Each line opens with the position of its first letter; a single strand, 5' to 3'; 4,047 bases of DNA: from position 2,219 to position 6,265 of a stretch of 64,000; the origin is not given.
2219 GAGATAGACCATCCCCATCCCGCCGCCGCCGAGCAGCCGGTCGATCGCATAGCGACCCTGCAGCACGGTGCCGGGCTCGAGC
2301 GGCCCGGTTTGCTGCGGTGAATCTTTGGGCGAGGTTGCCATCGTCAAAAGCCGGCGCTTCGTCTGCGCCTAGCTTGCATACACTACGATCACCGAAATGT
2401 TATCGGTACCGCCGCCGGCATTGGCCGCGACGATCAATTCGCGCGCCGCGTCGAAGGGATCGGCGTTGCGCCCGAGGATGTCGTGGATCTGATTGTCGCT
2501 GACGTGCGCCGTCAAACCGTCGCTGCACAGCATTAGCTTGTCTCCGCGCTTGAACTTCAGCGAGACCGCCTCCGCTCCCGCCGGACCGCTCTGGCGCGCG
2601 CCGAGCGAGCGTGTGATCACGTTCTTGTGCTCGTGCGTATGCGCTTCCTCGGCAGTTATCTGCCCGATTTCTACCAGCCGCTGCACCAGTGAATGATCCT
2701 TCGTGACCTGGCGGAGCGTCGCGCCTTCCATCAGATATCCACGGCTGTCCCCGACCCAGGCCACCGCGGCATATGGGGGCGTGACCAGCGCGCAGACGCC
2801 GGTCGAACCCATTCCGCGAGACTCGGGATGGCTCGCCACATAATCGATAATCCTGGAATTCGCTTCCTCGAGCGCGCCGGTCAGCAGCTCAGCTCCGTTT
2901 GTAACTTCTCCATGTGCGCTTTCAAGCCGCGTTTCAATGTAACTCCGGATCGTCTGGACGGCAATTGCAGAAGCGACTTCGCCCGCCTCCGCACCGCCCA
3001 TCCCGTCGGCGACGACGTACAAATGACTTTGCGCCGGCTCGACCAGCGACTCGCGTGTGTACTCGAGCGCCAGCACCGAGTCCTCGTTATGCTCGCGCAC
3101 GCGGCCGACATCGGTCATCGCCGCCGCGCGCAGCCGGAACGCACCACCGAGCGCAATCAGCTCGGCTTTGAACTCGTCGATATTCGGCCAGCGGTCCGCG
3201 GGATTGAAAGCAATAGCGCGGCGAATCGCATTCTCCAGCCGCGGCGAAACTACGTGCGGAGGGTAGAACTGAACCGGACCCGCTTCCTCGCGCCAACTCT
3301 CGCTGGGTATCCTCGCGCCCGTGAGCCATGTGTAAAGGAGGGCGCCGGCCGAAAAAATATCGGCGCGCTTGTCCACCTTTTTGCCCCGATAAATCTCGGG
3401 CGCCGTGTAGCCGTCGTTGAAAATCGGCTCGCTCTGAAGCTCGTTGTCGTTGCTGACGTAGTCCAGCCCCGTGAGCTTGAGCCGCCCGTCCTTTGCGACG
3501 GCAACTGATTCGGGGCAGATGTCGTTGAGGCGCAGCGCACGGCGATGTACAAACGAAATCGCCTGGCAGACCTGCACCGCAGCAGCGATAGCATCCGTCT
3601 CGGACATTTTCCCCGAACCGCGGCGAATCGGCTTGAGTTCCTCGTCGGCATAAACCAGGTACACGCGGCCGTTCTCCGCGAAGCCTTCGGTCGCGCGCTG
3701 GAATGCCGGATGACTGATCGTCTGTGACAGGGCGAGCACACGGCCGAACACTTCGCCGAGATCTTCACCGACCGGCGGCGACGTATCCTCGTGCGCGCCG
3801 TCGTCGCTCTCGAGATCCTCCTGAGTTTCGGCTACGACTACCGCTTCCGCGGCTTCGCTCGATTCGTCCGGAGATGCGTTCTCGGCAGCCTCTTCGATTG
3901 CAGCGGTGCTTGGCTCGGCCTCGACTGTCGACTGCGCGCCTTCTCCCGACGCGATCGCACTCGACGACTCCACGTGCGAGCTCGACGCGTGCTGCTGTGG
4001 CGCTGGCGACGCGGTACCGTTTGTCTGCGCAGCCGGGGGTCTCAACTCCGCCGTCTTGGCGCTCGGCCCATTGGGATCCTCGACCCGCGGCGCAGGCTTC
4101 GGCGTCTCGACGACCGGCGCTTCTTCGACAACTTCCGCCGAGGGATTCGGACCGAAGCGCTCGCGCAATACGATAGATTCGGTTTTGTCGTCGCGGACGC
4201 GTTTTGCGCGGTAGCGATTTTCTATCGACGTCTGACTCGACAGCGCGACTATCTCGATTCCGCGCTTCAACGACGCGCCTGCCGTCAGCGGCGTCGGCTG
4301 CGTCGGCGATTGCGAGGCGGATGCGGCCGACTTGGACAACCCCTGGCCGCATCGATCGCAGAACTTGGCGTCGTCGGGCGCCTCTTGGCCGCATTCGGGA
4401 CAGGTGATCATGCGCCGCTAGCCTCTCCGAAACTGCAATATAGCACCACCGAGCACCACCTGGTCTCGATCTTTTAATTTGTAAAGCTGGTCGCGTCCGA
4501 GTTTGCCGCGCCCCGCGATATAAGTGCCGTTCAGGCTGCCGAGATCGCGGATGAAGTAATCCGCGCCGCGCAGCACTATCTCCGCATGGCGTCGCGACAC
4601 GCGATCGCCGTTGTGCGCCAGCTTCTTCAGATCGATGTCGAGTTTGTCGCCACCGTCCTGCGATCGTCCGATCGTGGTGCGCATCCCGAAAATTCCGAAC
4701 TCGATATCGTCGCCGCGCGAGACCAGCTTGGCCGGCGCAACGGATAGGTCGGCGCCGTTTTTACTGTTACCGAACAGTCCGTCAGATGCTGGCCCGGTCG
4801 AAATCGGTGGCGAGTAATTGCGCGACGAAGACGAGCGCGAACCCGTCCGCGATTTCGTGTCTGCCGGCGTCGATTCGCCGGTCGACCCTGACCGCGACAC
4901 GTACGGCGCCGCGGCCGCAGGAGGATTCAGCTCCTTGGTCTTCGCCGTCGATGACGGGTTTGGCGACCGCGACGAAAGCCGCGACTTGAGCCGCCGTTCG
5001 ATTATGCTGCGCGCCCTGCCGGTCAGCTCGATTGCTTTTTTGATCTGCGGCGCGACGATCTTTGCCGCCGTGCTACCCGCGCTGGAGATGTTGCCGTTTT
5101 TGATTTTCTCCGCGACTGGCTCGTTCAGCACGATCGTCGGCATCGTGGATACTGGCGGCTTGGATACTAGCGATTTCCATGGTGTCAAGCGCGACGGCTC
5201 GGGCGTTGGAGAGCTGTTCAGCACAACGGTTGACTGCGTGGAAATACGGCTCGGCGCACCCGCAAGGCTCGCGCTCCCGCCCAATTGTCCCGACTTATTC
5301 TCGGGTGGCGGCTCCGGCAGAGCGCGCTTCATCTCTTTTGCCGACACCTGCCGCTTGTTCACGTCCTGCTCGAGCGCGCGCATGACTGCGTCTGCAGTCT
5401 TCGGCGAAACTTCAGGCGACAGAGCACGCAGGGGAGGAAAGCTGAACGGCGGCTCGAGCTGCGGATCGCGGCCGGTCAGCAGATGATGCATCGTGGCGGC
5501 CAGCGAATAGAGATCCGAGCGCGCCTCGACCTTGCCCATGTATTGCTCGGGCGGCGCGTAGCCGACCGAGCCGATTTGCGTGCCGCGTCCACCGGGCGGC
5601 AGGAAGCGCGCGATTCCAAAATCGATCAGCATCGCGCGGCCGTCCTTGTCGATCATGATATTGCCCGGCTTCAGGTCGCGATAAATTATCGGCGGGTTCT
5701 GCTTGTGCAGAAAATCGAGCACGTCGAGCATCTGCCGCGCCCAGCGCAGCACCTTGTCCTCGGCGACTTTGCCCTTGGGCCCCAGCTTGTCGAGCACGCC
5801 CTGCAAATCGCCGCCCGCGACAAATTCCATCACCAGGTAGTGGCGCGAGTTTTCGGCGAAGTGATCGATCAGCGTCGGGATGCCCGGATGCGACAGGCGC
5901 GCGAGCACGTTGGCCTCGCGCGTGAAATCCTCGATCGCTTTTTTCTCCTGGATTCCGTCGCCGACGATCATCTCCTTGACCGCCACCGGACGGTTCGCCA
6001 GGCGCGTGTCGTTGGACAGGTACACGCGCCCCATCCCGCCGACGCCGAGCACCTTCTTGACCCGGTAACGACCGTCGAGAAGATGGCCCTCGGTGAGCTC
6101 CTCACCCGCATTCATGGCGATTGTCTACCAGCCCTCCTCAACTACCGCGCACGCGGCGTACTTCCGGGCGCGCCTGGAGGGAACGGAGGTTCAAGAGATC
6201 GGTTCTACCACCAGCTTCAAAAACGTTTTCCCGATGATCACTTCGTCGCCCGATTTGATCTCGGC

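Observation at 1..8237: Five-gene vWA / FHA / kinase / pseudokinase-phosphatase / receptor-kinase operon: a self-contained eukaryote-like phospho-switch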

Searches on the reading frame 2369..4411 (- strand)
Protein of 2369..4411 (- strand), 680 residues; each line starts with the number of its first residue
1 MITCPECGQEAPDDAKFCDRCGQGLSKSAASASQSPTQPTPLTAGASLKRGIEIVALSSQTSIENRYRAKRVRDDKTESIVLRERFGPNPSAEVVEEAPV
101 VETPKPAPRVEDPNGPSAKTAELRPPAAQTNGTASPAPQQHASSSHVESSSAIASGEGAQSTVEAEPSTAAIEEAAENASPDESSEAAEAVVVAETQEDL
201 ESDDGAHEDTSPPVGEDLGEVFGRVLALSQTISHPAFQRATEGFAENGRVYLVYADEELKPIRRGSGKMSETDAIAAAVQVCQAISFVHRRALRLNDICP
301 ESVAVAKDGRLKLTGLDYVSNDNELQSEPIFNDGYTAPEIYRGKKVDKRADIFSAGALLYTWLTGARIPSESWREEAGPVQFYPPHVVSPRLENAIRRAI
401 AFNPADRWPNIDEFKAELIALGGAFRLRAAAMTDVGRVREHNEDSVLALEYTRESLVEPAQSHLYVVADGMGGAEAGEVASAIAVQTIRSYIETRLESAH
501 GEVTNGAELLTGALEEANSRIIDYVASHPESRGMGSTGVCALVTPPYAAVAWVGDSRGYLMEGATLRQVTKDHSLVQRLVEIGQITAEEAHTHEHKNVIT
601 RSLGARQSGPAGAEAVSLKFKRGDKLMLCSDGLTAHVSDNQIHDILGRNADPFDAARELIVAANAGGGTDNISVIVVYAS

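Call 9: search_protein_families(library=pfam, proteins=[window:2369-4411:-], max_evalue=0.01)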
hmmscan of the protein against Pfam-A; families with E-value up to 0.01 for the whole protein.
window:2369-4411:- (680 aa): 9 families
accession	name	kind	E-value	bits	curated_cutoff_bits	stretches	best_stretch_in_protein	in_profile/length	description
PF13672.11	PP2C_2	-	6.2e-15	55.7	24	1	458-641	21-182/209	Protein phosphatase 2C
PF00481.26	PP2C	-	8.3e-15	55.6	20.3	1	435-672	8-255/255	Protein phosphatase 2C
PF00069.31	Pkinase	-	1.9e-14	54.1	31.7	1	228-370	51-198/263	Protein kinase domain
PF13240.11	Zn_Ribbon_1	-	1.4e-06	28.3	25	1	4-23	2-21/23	zinc-ribbon domain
PF07714.23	PK_Tyr_Ser-Thr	-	9.5e-06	25.5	23.1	1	262-376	92-211/258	Protein tyrosine and serine/threonine kinase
PF12773.13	DZR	-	2.8e-05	24.6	27.3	1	4-26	1-23/45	Double zinc ribbon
PF13248.11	Zn_ribbon_3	-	0.00025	20.8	27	1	1-25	2-26/26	zinc-ribbon domain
PF07228.17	SpoIIE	-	0.00062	20.2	25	0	466-642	8-143/192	Stage II sporulation protein E (SpoIIE)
PF24460.1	DUF7575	-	0.001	18.8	28.5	1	2-23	4-25/28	Domain of unknown function (DUF7575)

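Call 11: search_protein_families(library=padloc, proteins=[window:2369-4411:-], max_evalue=0.001)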
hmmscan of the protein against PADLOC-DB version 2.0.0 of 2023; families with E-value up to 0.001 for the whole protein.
window:2369-4411:- (680 aa): 24 families
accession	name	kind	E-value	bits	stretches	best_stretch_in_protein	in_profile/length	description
PDLC04042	PD-T4-6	-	3.3e-19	67.6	1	220-420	54-271/292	-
PDLC04054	PD-T4-6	-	3.8e-19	67.3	1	221-422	56-274/347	-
PDLC04047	PD-T4-6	-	6.5e-17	59.6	1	224-419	60-270/327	-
PDLC04138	mad6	-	1.6e-16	58.3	1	258-418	138-310/659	mads_6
PDLC04053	PD-T4-6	-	8.4e-16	56.3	1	247-421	81-271/311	-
PDLC04052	PD-T4-6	-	7.4e-15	53.1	1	258-434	99-290/496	-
PDLC04057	PD-T4-6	-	7.5e-15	52.9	1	232-420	65-269/443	-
PDLC04060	PD-T4-6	-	2.2e-13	47.9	1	257-366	93-206/486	-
PDLC03920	MkoA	-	5e-13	46.3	1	215-420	48-276/1112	-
PDLC04043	PD-T4-6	-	8.2e-13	46.2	1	246-420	86-276/452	-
PDLC04040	PD-T4-6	-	1.5e-12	45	1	265-423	95-268/547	-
PDLC04061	PD-T4-6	-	3.3e-12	44.7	1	266-425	114-287/510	-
PDLC04064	PD-T4-6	-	1.1e-11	42.3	1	273-419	120-278/369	-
PDLC01088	C3a189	-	7.6e-11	39.2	1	268-418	92-258/840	kinase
PDLC04039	PD-T4-6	-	2.5e-10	37.9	1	257-415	99-269/458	-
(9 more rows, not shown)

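Call 12: search_protein_families(library=ncbifam, proteins=[window:2369-4411:-], max_evalue=0.001)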
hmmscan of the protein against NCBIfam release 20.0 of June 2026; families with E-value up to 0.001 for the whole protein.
window:2369-4411:- (680 aa): 8 families
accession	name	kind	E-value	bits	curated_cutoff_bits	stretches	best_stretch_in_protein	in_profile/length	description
NF033484.1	Stp1_PP2C_phos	equivalog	1.6e-71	240.6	230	1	432-677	1-231/232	Stp1/IreP family PP2C-type Ser/Thr phosphatase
NF011149.0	PRK14559.1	equivalog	2.4e-42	145.6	374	2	425-678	370-630/642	serine/threonine phosphatase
NF047741.1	antiphage_MADS6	equivalog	3e-16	59.1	460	1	245-421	268-460/612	methylation-associated defense system protein kinase MAD6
NF033483.0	PknB_PASTA_kin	equivalog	7.2e-16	58.3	450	1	258-436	93-280/563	Stk1 family PASTA domain-containing Ser/Thr kinase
NF038150.1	lanthi_synth_IV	equivalog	1.2e-11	43.7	650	1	262-367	288-394/851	class IV lanthionine synthetase LanL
NF052427.1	StpK7MSMEG_1200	equivalog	1.5e-06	27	900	1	270-417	106-264/601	serine/threonine protein kinase StpK7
NF009651.0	PRK13184.1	equivalog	0.00013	20.1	839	0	335-418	197-287/932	serine/threonine-protein kinase PknD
NF038151.1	lanthi_synth_III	equivalog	0.00052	18.5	575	1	274-350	338-414/833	class III lanthionine synthetase LanKC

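Call 14: find_encoding_contigs(protein=window:2369-4411:-, flank=10000, max_places=6)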
Protein window:2369-4411:- (680 aa): no gene with exactly this product is on record in the collection.

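Call 77: search_solved_structures(query=window:2372-4411:-, max_evalue=0.00001)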
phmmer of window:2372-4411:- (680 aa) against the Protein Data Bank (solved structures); distinct sequences matched with E-value up to 0.00001: 238 (the best 60 are shown).
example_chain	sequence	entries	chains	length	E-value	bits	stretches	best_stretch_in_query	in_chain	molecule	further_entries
6ihw_A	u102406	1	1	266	9.5e-35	123.4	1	426-676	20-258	Phosphorylated protein phosphatase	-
5d2u_A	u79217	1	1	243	1.1e-34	123.1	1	428-677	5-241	Protein serin-threonin phosphatase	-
5f1m_A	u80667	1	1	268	2.2e-34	122.2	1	426-676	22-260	Phosphorylated protein phosphatase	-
6ihs_A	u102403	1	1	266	2.4e-34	122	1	426-676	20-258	Phosphorylated protein phosphatase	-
6ihr_A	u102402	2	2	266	2.5e-34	122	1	426-676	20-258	Phosphorylated protein phosphatase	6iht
6ihv_A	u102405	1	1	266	3.4e-34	121.5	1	426-676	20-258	Phosphorylated protein phosphatase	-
6ihl_A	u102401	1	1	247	4.1e-34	121.2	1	428-676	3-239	Phosphorylated protein phosphatase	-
6ihu_A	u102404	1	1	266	6.4e-34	120.6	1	426-676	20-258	Phosphorylated protein phosphatase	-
5iti_A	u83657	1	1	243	7.7e-34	120.3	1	428-677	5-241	Protein serin-threonin phosphatase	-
2j82_A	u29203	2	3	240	1.1e-33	119.8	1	429-677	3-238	PROTEIN SERINE-THREONINE PHOSPHATASE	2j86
1txo_A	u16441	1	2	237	7.3e-33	117.1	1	427-677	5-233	Putative Bacterial Enzyme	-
2cm1_A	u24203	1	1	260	9.9e-33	116.7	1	426-677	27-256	SERINE THREONINE PROTEIN PHOSPHATASE PSTP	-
2y09_A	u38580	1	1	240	1.4e-32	116.2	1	429-677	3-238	PROTEIN SERIN-THREONIN PHOSPHATASE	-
2xzv_A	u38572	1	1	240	1.4e-32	116.1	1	429-677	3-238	PROTEIN SERIN-THREONIN PHOSPHATASE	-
6jkv_A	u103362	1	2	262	1.1e-30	109.9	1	427-679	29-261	PppA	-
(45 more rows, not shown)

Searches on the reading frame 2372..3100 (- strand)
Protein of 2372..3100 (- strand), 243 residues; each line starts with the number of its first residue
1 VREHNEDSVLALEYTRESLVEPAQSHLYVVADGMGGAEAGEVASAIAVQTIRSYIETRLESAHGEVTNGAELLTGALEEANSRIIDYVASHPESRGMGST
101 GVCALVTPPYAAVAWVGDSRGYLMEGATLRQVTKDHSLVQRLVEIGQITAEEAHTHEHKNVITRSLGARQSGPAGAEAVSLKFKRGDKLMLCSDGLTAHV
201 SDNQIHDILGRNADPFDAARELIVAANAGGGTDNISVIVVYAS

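Call 59: search_protein_families(library=padloc, proteins=[window:2372-3100:-], max_evalue=10)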
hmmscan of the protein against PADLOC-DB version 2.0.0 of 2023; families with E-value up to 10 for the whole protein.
window:2372-3100:- (243 aa): 1 family
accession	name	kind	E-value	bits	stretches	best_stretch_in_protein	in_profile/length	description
PDLC04518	PDC-M21C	-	1e-09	36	1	21-212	26-202/243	-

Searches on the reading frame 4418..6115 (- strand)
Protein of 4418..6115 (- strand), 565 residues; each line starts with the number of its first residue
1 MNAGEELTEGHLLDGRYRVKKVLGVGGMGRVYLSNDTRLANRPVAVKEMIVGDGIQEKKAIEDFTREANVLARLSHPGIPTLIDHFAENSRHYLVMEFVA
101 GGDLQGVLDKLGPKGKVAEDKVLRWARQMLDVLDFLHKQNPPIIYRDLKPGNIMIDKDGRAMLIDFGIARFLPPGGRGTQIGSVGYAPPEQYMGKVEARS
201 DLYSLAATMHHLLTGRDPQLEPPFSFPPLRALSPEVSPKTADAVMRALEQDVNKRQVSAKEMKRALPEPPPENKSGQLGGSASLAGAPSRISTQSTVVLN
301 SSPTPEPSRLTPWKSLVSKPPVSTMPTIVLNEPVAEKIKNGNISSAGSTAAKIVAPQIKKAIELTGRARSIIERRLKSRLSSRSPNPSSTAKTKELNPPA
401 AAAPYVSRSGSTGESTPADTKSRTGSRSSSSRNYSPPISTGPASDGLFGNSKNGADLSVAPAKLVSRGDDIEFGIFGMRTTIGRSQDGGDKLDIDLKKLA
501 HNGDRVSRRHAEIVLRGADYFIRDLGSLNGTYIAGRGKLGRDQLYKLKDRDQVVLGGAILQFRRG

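Call 9: search_protein_families(library=pfam, proteins=[window:4418-6115:-], max_evalue=0.01)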
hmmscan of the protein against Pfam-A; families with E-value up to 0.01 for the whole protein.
window:4418-6115:- (565 aa): 5 families
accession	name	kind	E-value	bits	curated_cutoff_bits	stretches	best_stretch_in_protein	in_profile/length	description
PF00069.31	Pkinase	-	2.9e-40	138.7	31.7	1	17-218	1-196/263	Protein kinase domain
PF07714.23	PK_Tyr_Ser-Thr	-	2.4e-23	83.2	23.1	1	19-218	3-204/258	Protein tyrosine and serine/threonine kinase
PF00498.31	FHA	-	3.7e-14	53.4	20.7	1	480-556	1-67/67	FHA domain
PF01636.29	APH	-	3e-07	30.9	23.2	1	125-174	146-202/239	Phosphotransferase enzyme family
PF03109.22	ABC1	-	2e-06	27.6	22.9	1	72-174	125-219/244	ABC1 atypical kinase-like domain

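Call 11: search_protein_families(library=padloc, proteins=[window:4418-6115:-], max_evalue=0.001)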
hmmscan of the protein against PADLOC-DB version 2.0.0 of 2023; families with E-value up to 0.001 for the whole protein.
window:4418-6115:- (565 aa): 31 families (the best 25 are shown)
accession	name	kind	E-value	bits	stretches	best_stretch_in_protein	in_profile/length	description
PDLC04042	PD-T4-6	-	6.7e-60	201.2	1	10-274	4-277/292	-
PDLC04138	mad6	-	7.8e-57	191.6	1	12-223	48-260/659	mads_6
PDLC04061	PD-T4-6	-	2e-55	187.2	1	10-437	11-445/510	-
PDLC04044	PD-T4-6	-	7e-53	178.1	1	11-274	28-297/372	-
PDLC04054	PD-T4-6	-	3.6e-52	175.9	1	8-266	4-270/347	-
PDLC04053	PD-T4-6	-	8.8e-52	174.5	1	14-267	8-269/311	-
PDLC04060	PD-T4-6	-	2.6e-50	169.8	1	10-267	3-267/486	-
PDLC04047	PD-T4-6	-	5.1e-48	161.8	1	11-267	6-270/327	-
PDLC04043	PD-T4-6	-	1.4e-46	157.5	1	11-269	11-277/452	-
PDLC04062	PD-T4-6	-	6.5e-46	155.3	1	12-267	29-291/450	-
PDLC04045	PD-T4-6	-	5.6e-45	151.8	1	11-271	29-300/350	-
PDLC04051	PD-T4-6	-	1.4e-44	150.8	1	4-219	25-241/476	-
PDLC04048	PD-T4-6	-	3.7e-42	142.9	1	10-219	5-212/354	-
PDLC04057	PD-T4-6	-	9.7e-42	141.5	1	10-266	3-267/443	-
PDLC04052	PD-T4-6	-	7.6e-40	135.5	1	8-266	2-273/496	-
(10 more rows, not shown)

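Call 12: search_protein_families(library=ncbifam, proteins=[window:4418-6115:-], max_evalue=0.001)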
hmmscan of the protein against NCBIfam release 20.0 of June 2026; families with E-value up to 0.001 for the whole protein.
window:4418-6115:- (565 aa): 21 families
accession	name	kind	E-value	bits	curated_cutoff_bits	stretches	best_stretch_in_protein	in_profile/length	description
NF033483.0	PknB_PASTA_kin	equivalog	1.5e-57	195.9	450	1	10-267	2-266/563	Stk1 family PASTA domain-containing Ser/Thr kinase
NF038150.1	lanthi_synth_IV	equivalog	2.6e-39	135.2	650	1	9-226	183-401/851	class IV lanthionine synthetase LanL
NF047741.1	antiphage_MADS6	equivalog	1.4e-35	122.9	460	2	5-140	485-611/612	methylation-associated defense system protein kinase MAD6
NF052427.1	StpK7MSMEG_1200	equivalog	1.5e-27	96.4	900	1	15-218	7-208/601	serine/threonine protein kinase StpK7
NF038151.1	lanthi_synth_III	equivalog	1.5e-25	89.7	575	1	11-225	216-437/833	class III lanthionine synthetase LanKC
NF033442.0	BREX_PglW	equivalog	1e-22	79.8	990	1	8-265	505-765/1391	BREX system serine/threonine kinase PglW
TIGR03903.1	TOMM_kin_cyc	equivalog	2.2e-21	75.5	705.75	1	44-216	6-186/1267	TOMM system kinase/cyclase fusion protein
NF009651.0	PRK13184.1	equivalog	1.3e-16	59.8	839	1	16-171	3-162/932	serine/threonine-protein kinase PknD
NF053615.1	SerThrKinAfsKStmc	equivalog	9.9e-12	44.3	1300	1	15-218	13-212/809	protein serine/threonine kinase AfsK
NF043056.1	T4SS_LegK1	equivalog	8e-09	34.6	550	1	53-208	114-279/516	Dot/Icm T4SS effector kinase LegK1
NF058632.1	SerThrKinPrkT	equivalog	1.5e-08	34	280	1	9-165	15-161/322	serine/threonine protein kinase PrkT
NF049868.1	FhaB_Rv0019c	equivalog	1.2e-07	31.9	125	1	498-556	97-152/158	FHA domain-containing protein FhaB/FipA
TIGR03724.2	arch_bud32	equivalog_domain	1.4e-07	31.2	125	1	65-171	41-133/193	KEOPS complex kinase/ATPase Bud32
NF011463.0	PRK14879.1-4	equivalog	2.6e-07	30.3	188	1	65-171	66-162/237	Kae1-associated kinase Bud32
NF041660.2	oxygluDhInhib_OdhI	equivalog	9.6e-07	28.7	200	1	506-535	75-104/130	oxoglutarate dehydrogenase inhibitor Odhl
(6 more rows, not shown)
